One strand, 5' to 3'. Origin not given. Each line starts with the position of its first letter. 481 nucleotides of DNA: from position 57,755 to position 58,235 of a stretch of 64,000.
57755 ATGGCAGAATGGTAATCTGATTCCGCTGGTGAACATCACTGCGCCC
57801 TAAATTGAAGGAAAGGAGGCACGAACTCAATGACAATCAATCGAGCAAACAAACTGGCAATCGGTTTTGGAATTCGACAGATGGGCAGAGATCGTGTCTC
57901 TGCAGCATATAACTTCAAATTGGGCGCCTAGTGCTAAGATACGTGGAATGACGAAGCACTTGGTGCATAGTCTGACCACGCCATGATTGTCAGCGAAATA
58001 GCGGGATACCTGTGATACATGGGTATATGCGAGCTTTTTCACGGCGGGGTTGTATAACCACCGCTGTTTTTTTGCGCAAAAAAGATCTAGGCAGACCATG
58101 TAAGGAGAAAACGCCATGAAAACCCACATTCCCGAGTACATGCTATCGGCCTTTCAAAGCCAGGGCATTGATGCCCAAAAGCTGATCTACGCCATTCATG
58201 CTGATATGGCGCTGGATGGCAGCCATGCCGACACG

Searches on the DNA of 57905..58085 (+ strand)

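Call 97: build_rna_model(alignment_id=A5)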
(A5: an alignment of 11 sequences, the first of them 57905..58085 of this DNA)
Model R1 built from alignment A5 (11 sequences, 192 columns); structure: RNAalifold consensus.
model positions 181; base pairs 51; branch points 4; effective number of sequences 0.99; information 0.59 bits per position. Calibrated on 0.2 Mb of random sequence (short: E-values are rough).
structure used (alignment columns):
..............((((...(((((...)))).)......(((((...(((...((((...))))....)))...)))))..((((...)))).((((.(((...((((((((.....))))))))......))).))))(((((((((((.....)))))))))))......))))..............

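Call 98: search_with_rna_model(model_id=R1, sources=[window, L004, L005, L006, L007, L008, L009, L010, L011, L012, L013, L014, L015, L016, L017, L018, L019, L020, L021, L022, L023, L024, L025, L026, L027, L028, L029, L030, L031, L032, L033, L034, L035, L036, L037, L038, L039, L040, L041, L042, L043, L044, L045, L046, L047, L048, L049, L050, L051, L052, L053, L054, L055, L056, L057, L058, L059, L060, L061, L062, L063, L064, L065, L066, L067, L068, L069, L070, L071, L072, L073], max_evalue=1)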
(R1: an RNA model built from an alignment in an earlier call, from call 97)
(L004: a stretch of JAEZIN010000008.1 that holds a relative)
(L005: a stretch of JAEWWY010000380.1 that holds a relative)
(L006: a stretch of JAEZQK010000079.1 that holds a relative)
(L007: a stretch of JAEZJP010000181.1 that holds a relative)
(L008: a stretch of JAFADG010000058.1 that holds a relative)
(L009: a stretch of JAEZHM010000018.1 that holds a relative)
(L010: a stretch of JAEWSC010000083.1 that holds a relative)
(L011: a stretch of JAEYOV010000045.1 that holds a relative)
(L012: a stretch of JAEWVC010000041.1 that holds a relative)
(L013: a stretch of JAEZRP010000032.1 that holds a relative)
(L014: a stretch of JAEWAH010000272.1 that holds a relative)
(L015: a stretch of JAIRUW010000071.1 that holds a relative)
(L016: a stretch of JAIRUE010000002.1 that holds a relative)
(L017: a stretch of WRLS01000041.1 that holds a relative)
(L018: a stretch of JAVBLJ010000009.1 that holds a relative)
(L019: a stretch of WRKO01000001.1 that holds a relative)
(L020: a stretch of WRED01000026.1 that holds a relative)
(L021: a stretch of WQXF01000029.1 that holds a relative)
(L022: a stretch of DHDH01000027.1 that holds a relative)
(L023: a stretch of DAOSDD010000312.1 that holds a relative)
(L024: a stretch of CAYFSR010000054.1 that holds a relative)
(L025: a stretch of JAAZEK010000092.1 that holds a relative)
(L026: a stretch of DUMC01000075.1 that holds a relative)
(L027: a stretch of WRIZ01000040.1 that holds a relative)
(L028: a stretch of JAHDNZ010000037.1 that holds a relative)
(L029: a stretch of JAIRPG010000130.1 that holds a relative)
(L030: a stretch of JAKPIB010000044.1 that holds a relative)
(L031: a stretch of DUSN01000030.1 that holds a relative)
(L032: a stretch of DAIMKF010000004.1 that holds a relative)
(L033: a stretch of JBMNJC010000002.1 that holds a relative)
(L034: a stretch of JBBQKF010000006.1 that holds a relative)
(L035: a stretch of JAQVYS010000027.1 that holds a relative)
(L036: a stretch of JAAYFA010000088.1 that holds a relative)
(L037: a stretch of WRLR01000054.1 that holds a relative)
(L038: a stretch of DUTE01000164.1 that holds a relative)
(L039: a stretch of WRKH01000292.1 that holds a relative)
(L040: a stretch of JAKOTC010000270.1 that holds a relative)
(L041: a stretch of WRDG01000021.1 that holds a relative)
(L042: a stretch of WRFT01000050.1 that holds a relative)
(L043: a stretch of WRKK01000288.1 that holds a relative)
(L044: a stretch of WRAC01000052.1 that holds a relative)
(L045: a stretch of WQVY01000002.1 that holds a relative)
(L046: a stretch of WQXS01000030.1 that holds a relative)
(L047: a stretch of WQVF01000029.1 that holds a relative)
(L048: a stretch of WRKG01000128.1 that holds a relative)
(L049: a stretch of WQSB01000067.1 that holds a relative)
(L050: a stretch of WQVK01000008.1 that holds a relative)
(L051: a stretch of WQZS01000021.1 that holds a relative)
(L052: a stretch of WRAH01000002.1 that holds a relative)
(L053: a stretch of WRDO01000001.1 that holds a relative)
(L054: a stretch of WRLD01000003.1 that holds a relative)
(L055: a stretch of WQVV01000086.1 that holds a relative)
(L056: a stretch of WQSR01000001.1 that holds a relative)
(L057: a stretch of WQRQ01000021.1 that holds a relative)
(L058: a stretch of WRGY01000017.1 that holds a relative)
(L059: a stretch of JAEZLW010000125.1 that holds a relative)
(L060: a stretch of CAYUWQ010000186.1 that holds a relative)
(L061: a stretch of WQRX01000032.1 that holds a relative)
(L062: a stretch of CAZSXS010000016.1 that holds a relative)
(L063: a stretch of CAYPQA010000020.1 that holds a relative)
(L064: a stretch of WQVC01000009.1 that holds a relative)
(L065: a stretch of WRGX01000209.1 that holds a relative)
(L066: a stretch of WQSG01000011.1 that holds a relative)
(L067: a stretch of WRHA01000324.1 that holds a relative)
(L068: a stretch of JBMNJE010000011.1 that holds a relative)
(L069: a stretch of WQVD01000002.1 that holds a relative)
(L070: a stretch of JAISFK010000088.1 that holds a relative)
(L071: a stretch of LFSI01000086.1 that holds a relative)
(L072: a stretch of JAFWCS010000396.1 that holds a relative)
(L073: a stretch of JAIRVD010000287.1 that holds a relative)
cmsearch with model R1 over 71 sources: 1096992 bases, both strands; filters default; matches with E-value up to 1: 16.
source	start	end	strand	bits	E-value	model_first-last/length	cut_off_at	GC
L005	3079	3259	+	220.8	6.8e-65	1-181/181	no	0.48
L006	6066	6246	+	220.7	7.2e-65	1-181/181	no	0.46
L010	7479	7658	+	214.5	5.7e-63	1-181/181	no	0.43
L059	7279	7459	+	211.8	3.9e-62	1-181/181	no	0.46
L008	7482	7661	+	210.5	9.9e-62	1-181/181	no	0.44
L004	7480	7659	+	210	1.4e-61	1-181/181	no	0.47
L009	7477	7656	+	208.7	3.5e-61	1-181/181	no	0.46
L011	1650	1830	+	207.6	7.8e-61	1-181/181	no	0.46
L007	5314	5495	+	204.2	8.2e-60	1-181/181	no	0.49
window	57908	58087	+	180.4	1.7e-52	1-181/181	no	0.46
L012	7429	7608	+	162.2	6.6e-47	1-181/181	no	0.52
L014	7353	7535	+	42.1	4.4e-10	1-181/181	no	0.5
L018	7437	7592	+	28.8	5.4e-06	1-181/181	no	0.54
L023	333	496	+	22.4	0.00047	1-181/181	no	0.43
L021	5982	6135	+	20.7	0.0017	1-181/181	no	0.55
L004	7613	7639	-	12.8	0.42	135-161/181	no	0.59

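Call 99: search_with_rna_model(model_id=R1, sources=[L074, L075, L076, L077, L078, L079, L080, L081, L082, L083, L084, L085, L086, L087, L088, L089, L090, L091, L092, L093, L094, L095, L096, L097, L098, L099, L100, L101, L102, L103, L104, L105, L106, L107, L108, L109, L110, L111, L112, L113, L114, L115, L116, L117, L118, L119, L120, L121, L122, L123, L124, L125, L126, L127, L128, L129, L130, L131, L132, L133, L134, L135, L136, L137, L138, L139, L140, L141, L142, L143, L144, L145, L146, L147, L148, L149, L150, L151, L152, L153, L154, L155, L156, L157, L158, L159, L160, L161, L162, L163, L164, L165, L166, L167, L168, L169, L170, L171, L172, L173], max_evalue=1)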
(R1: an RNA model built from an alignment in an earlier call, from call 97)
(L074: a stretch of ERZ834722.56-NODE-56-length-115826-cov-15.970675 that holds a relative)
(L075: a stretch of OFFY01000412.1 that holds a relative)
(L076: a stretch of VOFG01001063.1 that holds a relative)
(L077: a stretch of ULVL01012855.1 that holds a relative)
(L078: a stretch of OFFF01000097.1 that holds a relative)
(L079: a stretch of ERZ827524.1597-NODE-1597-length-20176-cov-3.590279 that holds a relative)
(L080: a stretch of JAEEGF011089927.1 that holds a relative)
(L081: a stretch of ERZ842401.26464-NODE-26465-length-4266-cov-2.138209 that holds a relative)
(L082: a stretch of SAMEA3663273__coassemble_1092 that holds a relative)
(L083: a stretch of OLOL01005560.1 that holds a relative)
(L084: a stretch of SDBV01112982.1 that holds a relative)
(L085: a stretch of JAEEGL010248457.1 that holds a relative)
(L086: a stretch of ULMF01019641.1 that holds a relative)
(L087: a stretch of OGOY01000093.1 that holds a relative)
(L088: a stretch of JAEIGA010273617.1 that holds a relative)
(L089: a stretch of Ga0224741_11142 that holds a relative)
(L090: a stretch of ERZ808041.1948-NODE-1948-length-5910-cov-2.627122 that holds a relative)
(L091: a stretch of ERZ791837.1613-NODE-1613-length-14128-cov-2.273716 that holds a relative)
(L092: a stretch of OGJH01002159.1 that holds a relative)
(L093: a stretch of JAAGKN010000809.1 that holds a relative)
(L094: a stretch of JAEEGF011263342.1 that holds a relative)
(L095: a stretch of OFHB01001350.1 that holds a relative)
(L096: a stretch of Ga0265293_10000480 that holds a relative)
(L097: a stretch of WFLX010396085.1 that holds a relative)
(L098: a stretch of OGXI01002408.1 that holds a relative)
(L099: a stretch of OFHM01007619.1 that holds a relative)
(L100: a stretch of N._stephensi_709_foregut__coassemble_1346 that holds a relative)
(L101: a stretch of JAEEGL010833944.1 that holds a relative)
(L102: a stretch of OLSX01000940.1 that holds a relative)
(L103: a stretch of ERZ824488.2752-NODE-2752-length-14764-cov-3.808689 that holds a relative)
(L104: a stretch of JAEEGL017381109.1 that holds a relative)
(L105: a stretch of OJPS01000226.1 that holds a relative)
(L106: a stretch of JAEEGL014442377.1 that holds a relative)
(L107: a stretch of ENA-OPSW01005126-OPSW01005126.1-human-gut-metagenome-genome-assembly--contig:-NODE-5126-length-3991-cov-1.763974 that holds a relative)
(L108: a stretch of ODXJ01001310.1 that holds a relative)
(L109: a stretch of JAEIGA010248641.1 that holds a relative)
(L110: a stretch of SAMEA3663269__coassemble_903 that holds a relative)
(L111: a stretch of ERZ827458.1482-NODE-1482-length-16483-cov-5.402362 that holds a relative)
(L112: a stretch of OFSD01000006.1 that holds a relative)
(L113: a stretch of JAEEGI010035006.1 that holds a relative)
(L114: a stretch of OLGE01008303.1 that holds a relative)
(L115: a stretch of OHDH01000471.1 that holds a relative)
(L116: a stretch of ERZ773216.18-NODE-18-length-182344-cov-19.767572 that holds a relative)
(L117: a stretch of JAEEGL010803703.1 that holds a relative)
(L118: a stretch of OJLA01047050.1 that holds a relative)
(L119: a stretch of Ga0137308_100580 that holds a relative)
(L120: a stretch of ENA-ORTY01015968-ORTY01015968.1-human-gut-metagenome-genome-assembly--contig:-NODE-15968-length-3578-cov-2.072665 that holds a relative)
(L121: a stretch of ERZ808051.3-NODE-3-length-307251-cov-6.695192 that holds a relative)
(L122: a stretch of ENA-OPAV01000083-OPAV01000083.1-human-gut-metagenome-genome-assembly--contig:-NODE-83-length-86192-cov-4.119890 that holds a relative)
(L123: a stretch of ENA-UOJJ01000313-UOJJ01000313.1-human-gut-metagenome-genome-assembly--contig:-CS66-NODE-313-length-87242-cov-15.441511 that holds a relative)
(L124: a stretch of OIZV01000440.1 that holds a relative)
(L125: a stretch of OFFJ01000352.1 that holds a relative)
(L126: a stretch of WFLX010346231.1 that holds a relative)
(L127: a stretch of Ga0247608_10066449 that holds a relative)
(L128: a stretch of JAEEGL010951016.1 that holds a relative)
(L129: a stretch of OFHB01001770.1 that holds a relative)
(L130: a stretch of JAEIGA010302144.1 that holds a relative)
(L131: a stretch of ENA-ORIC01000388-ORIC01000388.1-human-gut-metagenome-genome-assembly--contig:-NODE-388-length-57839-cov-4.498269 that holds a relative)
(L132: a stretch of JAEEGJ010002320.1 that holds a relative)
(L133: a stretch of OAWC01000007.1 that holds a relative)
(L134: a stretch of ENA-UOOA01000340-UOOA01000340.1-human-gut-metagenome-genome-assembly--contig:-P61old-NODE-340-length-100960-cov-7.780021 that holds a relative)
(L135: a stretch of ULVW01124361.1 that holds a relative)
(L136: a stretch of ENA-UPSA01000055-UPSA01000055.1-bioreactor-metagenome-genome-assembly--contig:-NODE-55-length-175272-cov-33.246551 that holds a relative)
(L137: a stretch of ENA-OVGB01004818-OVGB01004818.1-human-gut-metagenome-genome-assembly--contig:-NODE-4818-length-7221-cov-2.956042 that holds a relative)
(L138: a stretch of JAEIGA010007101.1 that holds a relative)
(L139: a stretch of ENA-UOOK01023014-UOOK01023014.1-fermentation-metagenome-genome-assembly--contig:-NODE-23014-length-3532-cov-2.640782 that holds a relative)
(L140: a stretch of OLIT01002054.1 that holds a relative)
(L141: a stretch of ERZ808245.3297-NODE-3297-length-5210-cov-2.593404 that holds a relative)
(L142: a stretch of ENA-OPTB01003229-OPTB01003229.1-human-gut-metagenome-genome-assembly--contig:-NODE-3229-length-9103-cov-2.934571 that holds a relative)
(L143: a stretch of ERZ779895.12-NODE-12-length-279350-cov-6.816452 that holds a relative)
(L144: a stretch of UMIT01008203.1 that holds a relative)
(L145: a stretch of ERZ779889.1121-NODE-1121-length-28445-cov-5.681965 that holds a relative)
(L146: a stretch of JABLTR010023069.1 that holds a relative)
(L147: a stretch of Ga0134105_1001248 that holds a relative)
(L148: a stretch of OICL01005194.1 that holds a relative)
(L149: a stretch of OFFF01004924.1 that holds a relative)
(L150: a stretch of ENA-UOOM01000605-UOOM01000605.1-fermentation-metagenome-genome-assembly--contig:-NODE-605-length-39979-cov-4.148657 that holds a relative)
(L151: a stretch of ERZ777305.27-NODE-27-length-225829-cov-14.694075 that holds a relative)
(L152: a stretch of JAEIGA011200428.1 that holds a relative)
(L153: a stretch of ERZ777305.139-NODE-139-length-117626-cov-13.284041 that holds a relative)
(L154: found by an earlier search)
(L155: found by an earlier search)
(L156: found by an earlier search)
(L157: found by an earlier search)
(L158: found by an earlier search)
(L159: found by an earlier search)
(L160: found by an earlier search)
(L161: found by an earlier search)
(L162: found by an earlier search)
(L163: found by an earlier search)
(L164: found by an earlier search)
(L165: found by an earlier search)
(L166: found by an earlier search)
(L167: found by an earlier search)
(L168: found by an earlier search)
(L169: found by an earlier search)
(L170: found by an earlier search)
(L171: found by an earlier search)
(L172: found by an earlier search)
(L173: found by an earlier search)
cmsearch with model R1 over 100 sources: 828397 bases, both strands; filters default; matches with E-value up to 1: 1.
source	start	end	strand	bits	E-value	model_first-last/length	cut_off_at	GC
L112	13915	14035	+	11.8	0.64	1-181/181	no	0.43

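Call 102: search_with_rna_model(model_id=R1, sources=[window, L004, L005, L006, L007, L008, L009, L010, L011, L012, L059, L014, L018, L021, L023], max_evalue=0.01, make_alignment=true)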
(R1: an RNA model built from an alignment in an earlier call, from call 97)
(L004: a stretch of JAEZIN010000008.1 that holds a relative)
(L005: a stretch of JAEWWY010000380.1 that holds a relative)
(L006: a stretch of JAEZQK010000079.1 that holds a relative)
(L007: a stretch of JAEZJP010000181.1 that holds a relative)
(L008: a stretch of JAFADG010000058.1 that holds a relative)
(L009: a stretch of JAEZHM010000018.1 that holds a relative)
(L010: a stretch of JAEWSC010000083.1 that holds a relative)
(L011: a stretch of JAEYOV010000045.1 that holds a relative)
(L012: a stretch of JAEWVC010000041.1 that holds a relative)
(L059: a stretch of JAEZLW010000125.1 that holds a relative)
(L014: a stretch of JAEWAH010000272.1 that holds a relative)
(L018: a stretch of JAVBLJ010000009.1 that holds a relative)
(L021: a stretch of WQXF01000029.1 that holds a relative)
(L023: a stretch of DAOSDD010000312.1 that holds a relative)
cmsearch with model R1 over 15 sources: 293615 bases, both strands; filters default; matches with E-value up to 0.01: 15.
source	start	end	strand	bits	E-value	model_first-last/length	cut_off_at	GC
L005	3079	3259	+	220.8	1.8e-65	1-181/181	no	0.48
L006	6066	6246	+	220.7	1.9e-65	1-181/181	no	0.46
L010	7479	7658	+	214.5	1.5e-63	1-181/181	no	0.43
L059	7279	7459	+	211.8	1.1e-62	1-181/181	no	0.46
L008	7482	7661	+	210.5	2.7e-62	1-181/181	no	0.44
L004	7480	7659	+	210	3.7e-62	1-181/181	no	0.47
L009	7477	7656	+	208.7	9.4e-62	1-181/181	no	0.46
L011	1650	1830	+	207.6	2.1e-61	1-181/181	no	0.46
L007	5314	5495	+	204.2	2.2e-60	1-181/181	no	0.49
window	57908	58087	+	180.4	4.4e-53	1-181/181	no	0.46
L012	7429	7608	+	162.2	1.8e-47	1-181/181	no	0.52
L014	7353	7535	+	42.1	1.2e-10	1-181/181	no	0.5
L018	7437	7592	+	28.8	1.4e-06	1-181/181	no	0.54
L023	333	496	+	22.4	0.00013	1-181/181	no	0.43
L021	5982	6135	+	20.7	0.00044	1-181/181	no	0.55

Alignment A10: 15 matches aligned to the model, 255 columns, each read 5' to 3' on its own strand. Consensus structure (alignment columns), stored with it:
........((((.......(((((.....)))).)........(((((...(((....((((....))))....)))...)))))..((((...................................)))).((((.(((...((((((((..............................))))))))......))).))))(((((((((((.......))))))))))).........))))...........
